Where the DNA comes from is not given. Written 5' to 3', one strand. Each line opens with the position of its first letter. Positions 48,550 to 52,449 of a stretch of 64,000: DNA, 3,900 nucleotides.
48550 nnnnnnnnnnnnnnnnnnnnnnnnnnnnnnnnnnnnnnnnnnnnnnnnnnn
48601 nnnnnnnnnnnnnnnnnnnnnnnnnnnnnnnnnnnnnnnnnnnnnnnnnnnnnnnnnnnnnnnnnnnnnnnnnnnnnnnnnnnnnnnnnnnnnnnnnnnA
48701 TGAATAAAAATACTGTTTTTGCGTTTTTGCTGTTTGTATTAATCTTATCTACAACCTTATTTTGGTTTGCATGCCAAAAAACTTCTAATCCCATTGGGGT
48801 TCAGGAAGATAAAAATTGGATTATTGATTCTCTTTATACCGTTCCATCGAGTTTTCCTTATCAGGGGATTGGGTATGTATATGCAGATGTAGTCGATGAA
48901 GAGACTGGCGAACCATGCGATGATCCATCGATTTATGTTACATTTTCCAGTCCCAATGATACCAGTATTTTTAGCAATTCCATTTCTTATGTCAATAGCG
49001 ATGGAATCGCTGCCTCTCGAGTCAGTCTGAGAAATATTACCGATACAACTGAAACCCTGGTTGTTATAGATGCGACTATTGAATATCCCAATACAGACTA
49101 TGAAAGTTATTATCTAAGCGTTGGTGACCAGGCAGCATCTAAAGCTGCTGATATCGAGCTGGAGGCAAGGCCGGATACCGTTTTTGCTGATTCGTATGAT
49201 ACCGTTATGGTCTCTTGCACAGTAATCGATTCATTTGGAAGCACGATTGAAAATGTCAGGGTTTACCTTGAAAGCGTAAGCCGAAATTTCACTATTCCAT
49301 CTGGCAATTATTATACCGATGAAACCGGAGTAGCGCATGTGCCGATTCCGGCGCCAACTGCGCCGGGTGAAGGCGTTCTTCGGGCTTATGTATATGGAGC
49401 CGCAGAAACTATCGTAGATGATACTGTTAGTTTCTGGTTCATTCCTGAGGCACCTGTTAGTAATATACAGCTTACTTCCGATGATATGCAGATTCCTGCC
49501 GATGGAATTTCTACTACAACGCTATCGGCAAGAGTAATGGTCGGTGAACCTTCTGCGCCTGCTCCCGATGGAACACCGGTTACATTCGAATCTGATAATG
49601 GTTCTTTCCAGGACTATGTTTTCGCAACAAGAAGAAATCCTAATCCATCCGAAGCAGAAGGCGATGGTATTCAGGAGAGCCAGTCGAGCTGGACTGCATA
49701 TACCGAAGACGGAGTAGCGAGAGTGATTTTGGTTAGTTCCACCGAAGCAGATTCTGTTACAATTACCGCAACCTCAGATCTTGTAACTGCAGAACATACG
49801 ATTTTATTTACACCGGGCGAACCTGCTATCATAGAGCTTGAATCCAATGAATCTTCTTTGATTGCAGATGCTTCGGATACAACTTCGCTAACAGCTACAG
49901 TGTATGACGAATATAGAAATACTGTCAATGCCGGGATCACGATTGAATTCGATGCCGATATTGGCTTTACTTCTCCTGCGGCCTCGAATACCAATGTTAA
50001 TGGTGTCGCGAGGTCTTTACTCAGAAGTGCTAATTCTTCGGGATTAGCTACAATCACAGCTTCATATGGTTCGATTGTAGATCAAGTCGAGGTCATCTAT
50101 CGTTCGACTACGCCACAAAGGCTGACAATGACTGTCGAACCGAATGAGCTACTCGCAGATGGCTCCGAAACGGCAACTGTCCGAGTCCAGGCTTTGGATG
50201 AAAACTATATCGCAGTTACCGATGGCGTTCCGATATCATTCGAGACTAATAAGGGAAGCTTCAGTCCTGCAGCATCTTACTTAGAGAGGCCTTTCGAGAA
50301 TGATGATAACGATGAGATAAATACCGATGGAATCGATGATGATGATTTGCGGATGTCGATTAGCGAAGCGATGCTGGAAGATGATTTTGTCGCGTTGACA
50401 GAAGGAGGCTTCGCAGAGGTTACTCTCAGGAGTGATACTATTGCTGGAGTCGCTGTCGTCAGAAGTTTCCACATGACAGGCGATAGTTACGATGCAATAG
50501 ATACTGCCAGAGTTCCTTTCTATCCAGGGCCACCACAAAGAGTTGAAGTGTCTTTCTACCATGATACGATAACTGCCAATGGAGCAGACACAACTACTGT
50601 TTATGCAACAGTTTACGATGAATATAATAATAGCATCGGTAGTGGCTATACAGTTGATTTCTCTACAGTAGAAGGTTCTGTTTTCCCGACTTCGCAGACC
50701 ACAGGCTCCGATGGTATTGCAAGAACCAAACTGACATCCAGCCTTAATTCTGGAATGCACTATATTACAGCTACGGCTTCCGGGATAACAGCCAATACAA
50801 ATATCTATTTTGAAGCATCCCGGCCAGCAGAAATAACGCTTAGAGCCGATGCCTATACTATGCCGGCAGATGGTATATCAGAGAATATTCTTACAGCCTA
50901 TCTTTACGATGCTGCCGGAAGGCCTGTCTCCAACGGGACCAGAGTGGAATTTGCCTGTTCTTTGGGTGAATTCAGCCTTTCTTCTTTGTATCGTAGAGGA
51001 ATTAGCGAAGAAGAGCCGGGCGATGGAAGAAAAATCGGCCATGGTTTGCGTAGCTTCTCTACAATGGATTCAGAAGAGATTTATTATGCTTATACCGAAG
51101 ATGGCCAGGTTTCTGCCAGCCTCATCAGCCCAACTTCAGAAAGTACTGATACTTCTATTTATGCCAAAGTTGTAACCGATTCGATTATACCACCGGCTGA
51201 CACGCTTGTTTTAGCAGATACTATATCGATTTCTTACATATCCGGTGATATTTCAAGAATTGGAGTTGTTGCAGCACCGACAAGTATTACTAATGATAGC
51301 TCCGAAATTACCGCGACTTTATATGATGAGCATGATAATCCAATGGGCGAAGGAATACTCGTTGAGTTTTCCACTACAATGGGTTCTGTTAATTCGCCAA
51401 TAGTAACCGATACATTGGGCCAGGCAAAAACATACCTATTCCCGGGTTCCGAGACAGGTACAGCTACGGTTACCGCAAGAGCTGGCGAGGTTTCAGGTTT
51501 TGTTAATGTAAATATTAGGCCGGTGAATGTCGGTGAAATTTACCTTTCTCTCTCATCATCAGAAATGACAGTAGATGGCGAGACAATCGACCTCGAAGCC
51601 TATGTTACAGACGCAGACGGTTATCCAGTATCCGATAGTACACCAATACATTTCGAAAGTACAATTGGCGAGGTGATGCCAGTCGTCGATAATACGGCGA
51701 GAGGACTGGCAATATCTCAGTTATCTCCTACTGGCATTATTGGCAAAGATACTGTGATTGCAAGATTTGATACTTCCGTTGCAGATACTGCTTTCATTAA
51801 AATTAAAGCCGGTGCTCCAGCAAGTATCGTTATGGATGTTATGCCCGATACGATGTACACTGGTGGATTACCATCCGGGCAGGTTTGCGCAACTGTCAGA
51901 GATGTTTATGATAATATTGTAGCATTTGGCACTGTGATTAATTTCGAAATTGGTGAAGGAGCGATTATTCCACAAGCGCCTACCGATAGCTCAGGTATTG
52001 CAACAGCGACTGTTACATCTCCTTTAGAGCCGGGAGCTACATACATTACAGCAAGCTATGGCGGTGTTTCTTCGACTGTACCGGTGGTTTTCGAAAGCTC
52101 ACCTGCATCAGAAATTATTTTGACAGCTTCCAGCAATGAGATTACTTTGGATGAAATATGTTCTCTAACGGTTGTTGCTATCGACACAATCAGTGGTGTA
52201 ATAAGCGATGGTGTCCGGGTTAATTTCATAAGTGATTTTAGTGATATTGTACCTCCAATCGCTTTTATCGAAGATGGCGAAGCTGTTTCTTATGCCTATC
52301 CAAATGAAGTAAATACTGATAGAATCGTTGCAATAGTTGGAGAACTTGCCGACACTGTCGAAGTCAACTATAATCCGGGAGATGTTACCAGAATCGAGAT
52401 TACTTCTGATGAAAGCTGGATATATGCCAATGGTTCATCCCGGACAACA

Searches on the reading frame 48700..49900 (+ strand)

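Call 53: search_protein_families(library=pfam, proteins=[window:48700-49900:+], max_evalue=0.01)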
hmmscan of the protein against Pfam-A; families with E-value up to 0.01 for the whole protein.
window:48700-49900:+ (400 aa): 4 families
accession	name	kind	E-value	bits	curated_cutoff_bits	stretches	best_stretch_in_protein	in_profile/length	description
PF02369.22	Big_1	-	3.5e-14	53.1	34.9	1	152-216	2-66/93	Bacterial Ig-like domain (group 1)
PF09134.16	Invasin_D3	-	7.9e-09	36.4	33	1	150-237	3-88/98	Invasin, domain 3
PF18565.7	Glyco_hydro2_C5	-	1.6e-05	25.2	32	0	152-186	1-35/103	Glycoside hydrolase family 2 C-terminal domain 5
PF17789.7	MG4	-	0.0082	16.8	24.7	0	174-216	21-60/95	Macroglobulin domain MG4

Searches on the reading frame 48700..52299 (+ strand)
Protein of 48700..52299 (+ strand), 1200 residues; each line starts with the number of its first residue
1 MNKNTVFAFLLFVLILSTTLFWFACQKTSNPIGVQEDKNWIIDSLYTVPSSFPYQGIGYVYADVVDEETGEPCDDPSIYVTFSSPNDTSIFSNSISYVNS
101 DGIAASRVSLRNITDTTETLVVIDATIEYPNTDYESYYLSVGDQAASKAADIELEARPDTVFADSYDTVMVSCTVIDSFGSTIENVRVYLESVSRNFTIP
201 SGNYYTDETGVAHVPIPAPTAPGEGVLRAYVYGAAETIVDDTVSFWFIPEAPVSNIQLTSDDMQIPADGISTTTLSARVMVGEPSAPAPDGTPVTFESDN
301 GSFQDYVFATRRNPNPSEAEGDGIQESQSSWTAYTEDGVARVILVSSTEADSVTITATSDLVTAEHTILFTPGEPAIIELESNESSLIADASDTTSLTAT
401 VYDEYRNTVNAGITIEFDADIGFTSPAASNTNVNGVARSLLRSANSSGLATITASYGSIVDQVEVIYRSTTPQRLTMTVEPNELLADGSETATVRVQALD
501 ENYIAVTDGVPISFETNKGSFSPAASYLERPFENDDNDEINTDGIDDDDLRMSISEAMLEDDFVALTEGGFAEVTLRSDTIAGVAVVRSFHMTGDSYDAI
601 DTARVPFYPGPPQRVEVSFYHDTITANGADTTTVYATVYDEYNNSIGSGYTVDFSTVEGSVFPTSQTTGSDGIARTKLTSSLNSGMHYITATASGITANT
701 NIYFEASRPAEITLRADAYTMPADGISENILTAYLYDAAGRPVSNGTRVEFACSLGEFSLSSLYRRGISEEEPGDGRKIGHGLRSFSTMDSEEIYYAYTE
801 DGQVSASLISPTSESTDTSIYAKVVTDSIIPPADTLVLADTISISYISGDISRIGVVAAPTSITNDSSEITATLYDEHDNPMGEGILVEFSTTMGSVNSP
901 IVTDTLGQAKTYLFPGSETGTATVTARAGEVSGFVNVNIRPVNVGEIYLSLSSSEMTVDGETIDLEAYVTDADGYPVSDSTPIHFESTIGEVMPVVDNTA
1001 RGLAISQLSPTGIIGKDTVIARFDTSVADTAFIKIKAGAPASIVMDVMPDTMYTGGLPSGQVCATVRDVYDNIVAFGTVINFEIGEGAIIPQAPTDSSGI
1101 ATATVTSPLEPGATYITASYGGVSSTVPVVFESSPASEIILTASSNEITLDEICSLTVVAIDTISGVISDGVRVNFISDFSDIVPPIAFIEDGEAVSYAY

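Call 10: search_protein_families(library=pfam, proteins=[window:48700-52299:+], max_evalue=0.01)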
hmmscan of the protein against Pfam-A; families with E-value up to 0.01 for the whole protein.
window:48700-52299:+ (1200 aa): 3 families
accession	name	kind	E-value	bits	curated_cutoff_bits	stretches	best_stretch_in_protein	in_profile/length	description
PF02369.22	Big_1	-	9.8e-60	199.1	34.9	7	617-704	4-92/93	Bacterial Ig-like domain (group 1)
PF09134.16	Invasin_D3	-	7.3e-57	190.4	33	7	618-701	8-92/98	Invasin, domain 3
PF18565.7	Glyco_hydro2_C5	-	2.6e-13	50.1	32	0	475-508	1-34/103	Glycoside hydrolase family 2 C-terminal domain 5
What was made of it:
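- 48700..64000 (+): 5' part (5,100 codons) of a giant gene encoding at least 51 Big_1/Invasin_D3 Ig-like domains; it runs off the window end. Pfam Big_1 E=1e-60 to 1e-65 per kilobase-scale segment (call 10).
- The domains are Big_1/Invasin_D3 (call 10).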

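Call 11: search_protein_families(library=ncbifam, proteins=[window:48700-52299:+], max_evalue=0.01)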
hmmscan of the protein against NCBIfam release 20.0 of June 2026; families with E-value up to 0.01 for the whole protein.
window:48700-52299:+ (1200 aa): 1 family
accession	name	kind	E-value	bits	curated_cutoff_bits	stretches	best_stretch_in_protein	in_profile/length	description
NF041462.1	GalA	equivalog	1.5e-07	29.9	900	0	370-417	652-700/763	beta-galactosidase GalA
